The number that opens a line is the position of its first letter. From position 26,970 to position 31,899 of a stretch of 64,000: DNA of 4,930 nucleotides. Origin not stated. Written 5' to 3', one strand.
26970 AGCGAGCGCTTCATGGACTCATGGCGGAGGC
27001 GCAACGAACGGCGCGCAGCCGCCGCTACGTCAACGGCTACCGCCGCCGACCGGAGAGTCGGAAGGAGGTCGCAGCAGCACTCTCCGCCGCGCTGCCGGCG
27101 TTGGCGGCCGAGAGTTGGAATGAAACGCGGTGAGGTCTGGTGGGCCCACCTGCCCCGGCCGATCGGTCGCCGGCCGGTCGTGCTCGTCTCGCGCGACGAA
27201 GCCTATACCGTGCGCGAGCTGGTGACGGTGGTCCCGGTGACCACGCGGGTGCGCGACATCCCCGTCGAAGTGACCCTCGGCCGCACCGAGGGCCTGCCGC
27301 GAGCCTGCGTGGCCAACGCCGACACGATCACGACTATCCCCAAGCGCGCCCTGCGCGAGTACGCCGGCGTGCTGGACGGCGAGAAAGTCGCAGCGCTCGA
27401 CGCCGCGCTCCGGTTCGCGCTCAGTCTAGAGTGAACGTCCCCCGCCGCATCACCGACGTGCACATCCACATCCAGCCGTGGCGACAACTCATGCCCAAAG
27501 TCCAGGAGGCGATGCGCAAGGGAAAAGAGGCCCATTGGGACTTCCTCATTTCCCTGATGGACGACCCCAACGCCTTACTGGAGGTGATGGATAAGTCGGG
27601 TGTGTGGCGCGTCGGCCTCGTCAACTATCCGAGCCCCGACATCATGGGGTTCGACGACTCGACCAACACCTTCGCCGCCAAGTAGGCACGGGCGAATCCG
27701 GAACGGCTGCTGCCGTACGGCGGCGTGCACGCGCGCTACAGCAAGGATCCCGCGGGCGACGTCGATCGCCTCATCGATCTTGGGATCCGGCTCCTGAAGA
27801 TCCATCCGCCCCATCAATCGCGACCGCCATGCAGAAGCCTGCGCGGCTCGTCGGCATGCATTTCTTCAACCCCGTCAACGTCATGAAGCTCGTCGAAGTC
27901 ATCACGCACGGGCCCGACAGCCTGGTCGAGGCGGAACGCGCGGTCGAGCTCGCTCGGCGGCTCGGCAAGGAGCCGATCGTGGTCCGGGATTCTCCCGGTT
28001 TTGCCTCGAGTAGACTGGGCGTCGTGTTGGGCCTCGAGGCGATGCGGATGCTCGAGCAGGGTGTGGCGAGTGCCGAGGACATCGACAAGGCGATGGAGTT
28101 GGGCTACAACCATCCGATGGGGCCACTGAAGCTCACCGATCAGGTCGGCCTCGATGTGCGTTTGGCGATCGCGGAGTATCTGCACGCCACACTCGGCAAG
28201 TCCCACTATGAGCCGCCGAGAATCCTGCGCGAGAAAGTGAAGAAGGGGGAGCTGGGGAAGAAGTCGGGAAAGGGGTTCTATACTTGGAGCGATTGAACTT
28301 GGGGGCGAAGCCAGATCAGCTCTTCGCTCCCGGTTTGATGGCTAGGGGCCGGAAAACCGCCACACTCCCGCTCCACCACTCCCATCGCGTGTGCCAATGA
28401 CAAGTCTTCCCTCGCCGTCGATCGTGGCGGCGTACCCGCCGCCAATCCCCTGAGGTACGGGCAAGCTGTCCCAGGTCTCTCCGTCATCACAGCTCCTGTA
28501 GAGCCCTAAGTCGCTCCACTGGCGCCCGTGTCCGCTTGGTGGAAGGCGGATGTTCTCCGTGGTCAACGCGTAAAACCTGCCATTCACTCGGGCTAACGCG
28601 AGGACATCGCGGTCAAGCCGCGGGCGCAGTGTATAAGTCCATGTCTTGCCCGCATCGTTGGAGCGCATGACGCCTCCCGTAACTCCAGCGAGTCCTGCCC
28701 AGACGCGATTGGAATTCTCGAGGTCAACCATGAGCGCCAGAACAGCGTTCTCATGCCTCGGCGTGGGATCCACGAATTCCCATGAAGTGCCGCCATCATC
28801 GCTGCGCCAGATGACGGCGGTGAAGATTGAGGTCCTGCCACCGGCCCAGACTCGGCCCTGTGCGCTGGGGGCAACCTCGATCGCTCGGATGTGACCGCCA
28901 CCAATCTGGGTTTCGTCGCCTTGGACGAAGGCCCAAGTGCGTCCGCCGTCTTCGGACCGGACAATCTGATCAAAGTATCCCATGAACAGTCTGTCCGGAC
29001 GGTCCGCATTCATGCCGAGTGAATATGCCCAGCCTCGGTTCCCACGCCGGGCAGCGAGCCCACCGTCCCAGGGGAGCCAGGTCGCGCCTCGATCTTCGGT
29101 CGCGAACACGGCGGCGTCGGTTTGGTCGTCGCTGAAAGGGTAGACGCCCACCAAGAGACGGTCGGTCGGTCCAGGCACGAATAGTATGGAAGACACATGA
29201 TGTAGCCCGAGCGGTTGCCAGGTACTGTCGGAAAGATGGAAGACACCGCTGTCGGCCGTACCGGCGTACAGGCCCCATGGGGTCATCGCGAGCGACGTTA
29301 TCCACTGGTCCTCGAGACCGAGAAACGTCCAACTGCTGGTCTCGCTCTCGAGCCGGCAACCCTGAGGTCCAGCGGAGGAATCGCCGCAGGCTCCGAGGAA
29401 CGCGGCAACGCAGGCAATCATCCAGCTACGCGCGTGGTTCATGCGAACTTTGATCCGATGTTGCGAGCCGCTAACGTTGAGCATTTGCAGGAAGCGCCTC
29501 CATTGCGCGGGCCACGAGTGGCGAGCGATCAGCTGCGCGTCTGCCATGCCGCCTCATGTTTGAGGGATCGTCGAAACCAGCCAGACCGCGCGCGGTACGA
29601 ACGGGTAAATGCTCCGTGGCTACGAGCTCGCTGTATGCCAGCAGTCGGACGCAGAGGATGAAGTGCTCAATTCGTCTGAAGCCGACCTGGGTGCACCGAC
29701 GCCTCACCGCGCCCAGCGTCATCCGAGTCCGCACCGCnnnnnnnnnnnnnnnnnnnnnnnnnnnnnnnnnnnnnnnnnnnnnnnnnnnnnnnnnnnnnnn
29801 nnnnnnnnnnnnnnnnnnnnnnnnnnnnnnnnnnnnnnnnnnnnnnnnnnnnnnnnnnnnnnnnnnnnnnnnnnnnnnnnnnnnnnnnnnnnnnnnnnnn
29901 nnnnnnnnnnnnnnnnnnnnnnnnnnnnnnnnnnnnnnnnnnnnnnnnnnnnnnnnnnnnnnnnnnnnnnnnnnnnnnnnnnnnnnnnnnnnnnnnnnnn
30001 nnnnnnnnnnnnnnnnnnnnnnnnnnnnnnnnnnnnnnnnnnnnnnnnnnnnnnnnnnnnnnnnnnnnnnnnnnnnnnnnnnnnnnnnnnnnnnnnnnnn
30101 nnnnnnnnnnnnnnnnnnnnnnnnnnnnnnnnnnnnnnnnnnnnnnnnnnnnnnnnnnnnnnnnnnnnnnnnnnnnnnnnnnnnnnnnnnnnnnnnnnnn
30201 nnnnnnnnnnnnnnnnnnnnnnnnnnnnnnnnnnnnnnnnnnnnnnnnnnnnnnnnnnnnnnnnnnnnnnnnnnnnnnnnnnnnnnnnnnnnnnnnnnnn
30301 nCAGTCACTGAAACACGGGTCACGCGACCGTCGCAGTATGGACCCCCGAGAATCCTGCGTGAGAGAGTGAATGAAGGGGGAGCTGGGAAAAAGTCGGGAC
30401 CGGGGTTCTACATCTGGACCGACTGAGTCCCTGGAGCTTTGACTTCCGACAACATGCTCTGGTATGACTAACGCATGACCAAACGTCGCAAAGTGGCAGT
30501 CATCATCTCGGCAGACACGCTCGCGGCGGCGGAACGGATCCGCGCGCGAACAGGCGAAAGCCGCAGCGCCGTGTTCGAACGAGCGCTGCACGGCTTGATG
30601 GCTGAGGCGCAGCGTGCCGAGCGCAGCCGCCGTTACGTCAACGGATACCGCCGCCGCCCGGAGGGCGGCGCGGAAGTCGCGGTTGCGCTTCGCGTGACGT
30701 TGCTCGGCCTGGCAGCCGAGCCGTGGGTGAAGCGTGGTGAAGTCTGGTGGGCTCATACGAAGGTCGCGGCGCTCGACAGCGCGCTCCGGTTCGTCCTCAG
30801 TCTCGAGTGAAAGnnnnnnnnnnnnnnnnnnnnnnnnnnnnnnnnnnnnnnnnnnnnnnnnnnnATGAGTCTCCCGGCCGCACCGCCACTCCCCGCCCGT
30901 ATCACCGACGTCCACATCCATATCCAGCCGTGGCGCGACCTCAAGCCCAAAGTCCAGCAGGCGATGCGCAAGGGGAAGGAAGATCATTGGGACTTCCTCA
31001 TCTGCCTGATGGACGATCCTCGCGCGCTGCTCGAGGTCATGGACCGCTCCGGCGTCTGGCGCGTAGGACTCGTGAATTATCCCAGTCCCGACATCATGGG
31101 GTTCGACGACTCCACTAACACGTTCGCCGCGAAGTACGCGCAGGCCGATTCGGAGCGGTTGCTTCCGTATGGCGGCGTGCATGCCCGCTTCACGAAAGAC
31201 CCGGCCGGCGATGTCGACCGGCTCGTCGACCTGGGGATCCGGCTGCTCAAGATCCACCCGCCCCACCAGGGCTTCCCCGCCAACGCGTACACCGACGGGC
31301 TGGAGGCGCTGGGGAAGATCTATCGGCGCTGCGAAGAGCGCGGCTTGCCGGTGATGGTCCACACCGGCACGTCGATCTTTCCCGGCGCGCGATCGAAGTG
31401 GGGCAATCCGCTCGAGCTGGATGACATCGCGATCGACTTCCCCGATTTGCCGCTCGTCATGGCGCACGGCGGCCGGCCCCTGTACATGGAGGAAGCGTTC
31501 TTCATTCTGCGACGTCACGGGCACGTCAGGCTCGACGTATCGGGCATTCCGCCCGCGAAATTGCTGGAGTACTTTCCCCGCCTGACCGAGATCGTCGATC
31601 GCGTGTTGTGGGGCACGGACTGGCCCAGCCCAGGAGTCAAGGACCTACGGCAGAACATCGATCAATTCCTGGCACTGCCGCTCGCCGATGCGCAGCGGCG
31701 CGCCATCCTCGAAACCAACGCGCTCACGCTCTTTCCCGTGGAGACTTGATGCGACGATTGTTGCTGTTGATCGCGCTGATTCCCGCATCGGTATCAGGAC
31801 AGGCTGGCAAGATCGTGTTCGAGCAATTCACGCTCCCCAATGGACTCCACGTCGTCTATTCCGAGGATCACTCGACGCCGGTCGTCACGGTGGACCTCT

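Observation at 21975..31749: Tandem segmental duplication with a readable head-to-tail joint (amidohydrolase codon ~125 fused to mid-hbd) at ~27812-27817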

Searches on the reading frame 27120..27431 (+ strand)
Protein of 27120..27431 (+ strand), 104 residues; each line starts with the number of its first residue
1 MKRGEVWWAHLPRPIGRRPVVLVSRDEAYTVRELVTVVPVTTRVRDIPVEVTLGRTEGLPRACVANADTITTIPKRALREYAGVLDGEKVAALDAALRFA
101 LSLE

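Call 7: search_protein_families(library=pfam, proteins=[window:27120-27431:+], max_evalue=0.01)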
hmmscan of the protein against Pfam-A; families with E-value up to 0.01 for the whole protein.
seq(104 aa): 1 family
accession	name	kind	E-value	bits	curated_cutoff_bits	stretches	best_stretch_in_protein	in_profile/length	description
PF02452.23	PemK_toxin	-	6e-18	65.5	23.1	1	2-99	1-107/109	PemK-like, MazF-like toxin of type II toxin-antitoxin system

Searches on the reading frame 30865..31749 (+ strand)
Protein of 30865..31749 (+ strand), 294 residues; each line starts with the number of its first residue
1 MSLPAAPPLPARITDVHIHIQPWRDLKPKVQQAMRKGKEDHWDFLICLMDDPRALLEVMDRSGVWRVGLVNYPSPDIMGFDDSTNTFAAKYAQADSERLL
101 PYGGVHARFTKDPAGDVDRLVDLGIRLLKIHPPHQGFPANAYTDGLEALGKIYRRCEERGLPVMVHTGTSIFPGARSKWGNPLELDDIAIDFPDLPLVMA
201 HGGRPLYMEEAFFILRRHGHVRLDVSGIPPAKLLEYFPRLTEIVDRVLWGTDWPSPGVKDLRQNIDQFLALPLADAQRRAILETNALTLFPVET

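Call 7: search_protein_families(library=pfam, proteins=[window:30865-31749:+], max_evalue=0.01)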
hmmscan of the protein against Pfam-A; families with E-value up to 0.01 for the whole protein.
window:30865-31749:+ (294 aa): 1 family
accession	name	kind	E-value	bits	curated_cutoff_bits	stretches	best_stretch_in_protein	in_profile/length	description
PF04909.20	Amidohydro_2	-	2.4e-35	123.1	26.4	1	79-291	61-288/289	Amidohydrolase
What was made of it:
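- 30825..31749 (+): Island-type leader (30825-30889) plus the intact amidohydrolase (ORF 30865-31749). The gene is native-type in its 3' half. Pfam Amidohydro_2 (call 7).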

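Call 10: find_related_loci(query=window:30865-31749:+, collection=genome_contigs, flank=10000)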
Query window:30865-31749:+ (294 aa) in genome_contigs; peptide patterns used: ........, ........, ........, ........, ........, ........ (x = any residue, [..] = any of these).
259 stretches matched a pattern; 193 encode a relative of the query (tblastn E <= 1e-3); the best 80 are kept; 80 distinct loci.
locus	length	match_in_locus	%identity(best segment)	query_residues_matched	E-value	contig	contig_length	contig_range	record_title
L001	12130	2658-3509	96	11-294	0e+0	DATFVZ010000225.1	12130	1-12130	MAG TPA_asm: Gemmatimonadales bacterium isolate SMAG_U9477 k141_1435640, whole genome shotgun sequence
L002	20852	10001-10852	96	11-294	0e+0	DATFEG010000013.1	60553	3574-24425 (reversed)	MAG TPA_asm: Gemmatimonadales bacterium isolate SMAG_U8601 k141_2586284, whole genome shotgun sequence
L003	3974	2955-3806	93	11-294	0e+0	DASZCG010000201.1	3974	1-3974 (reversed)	MAG TPA_asm: Gemmatimonadales bacterium isolate SMAG_U6436 k141_212817, whole genome shotgun sequence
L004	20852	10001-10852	93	11-294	2e-180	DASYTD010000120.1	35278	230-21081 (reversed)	MAG TPA_asm: Gemmatimonadales bacterium isolate SMAG_U4558 k141_1108176, whole genome shotgun sequence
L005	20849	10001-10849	93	12-294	2e-180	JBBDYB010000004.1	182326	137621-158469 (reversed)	MAG: Gemmatimonadales bacterium isolate LejiaD_68_345 Lejia_D_155_length_182326_cov_207, whole genome shotgun sequence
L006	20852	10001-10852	93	11-294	6e-180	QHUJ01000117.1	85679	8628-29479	MAG: Gemmatimonadetes bacterium isolate AG30 14_0929_12_40cm_scaffold_114_curated, whole genome shotgun sequence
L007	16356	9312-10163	92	11-294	1e-179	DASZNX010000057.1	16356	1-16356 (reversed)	MAG TPA_asm: Gemmatimonadales bacterium isolate SMAG_U5929 k141_404581, whole genome shotgun sequence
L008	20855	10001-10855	91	10-294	4e-179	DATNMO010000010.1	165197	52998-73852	MAG TPA_asm: Gemmatimonadales bacterium isolate SMAG_U11481 k141_394684, whole genome shotgun sequence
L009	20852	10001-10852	92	11-294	5e-179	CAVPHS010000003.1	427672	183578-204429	MAG: uncultured Gemmatimonadales bacterium isolate MFD10007.bin.1.48 genome assembly, contig: contig_45244, whole genome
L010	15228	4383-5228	90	12-293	2e-176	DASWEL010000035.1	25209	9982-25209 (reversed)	MAG TPA_asm: Gemmatimonadales bacterium isolate SMAG_U2761 k141_906100, whole genome shotgun sequence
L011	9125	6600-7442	91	11-291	7e-176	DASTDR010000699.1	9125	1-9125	MAG TPA_asm: Gemmatimonadales bacterium isolate SMAG_U826 k141_479381, whole genome shotgun sequence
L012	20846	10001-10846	90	12-293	4e-176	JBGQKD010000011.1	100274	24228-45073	MAG: Gemmatimonadota bacterium isolate OBJ2_061818_050_7 k141_2259484_length_100274_cov_14.9726, whole genome shotgun se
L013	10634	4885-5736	89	11-294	3e-175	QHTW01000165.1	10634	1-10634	MAG: Gemmatimonadetes bacterium isolate AG42 14_1009_13_20cm_scaffold_16069_curated, whole genome shotgun sequence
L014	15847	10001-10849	89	11-293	7e-175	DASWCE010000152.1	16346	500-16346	MAG TPA_asm: Gemmatimonadales bacterium isolate SMAG_U2701 k141_1498192, whole genome shotgun sequence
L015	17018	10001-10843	89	11-291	2e-174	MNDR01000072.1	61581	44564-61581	MAG: Gemmatimonadetes bacterium 13_2_20CM_2_65_7 13_2_20cm_2_scaffold_35, whole genome shotgun sequence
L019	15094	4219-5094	87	4-293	2e-174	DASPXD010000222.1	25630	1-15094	MAG TPA_asm: Gemmatimonadales bacterium isolate SMAG_U11558 k141_225899, whole genome shotgun sequence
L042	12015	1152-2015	84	6-293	1e-165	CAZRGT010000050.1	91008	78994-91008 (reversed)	MAG TPA_asm: uncultured Gemmatimonadaceae bacterium isolate binchicken_co165_439 genome assembly, contig: k141_884900, w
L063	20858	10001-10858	82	5-291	4e-158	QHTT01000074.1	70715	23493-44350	MAG: Gemmatimonadetes bacterium isolate AG45 14_1009_05_20cm_scaffold_171_curated, whole genome shotgun sequence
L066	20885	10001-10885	80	1-291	9e-158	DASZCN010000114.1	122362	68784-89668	MAG TPA_asm: Gemmatimonadales bacterium isolate SMAG_U6443 k141_94609, whole genome shotgun sequence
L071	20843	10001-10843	81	11-291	8e-156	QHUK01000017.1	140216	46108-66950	MAG: Gemmatimonadetes bacterium isolate AG3 14_0919_02_20cm_scaffold_60_curated, whole genome shotgun sequence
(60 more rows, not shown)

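Call 52: search_protein_families(library=pfam, proteins=[L066:8281-9732:-, L042:412-1014:+, L019:3639-4205:-, L071:2919-3980:+, L071:8651-9982:+, L063:6261-7727:+, L063:7885-8517:+], max_evalue=0.001)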
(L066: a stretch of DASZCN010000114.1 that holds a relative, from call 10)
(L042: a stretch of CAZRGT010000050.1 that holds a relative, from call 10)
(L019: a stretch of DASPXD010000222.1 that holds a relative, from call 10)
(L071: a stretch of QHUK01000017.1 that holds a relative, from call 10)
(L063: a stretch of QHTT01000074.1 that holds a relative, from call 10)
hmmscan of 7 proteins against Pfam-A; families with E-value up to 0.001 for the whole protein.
L066:8281-9732:- (483 aa): 2 families
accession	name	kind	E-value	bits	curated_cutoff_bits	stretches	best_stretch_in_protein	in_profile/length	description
PF13088.12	BNR_2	-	8.4e-05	22.5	31.4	0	274-368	184-276/277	BNR repeat-like domain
PF24316.1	Tli3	-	0.0002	22.1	27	0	151-176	77-99/129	T6SS Tli3 immunity protein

L042:412-1014:+ (200 aa): 0 families

L019:3639-4205:- (188 aa): 0 families

L071:2919-3980:+ (353 aa): 2 families
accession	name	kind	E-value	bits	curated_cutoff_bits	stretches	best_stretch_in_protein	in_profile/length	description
PF04773.18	FecR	-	1.7e-18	67.3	24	1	144-233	2-96/97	FecR protein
PF16344.10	FecR_C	-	7.8e-10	39.1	24.4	1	277-341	2-67/70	FecR, C-terminal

L071:8651-9982:+ (443 aa): 1 family
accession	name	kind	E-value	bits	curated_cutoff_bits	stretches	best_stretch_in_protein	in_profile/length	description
PF00704.34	Glyco_hydro_18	-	8.1e-70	236.4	29.6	1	82-426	1-317/317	Glycosyl hydrolases family 18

L063:6261-7727:+ (488 aa): 3 families
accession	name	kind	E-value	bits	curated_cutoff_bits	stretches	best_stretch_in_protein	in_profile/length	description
PF01546.33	Peptidase_M20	-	1.9e-31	110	24.6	1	116-485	1-206/206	Peptidase family M20/M25/M40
PF07687.19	M20_dimer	-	2.2e-13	50.5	21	1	238-382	1-102/107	Peptidase dimerisation domain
PF04389.22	Peptidase_M28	-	4e-06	27.1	21.3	1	101-201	2-77/193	Peptidase family M28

L063:7885-8517:+ (210 aa): 1 family
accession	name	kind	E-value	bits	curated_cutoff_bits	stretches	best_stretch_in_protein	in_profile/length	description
PF01850.27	PIN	-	1.8e-08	35.5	23.6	1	77-203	2-119/120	PIN domain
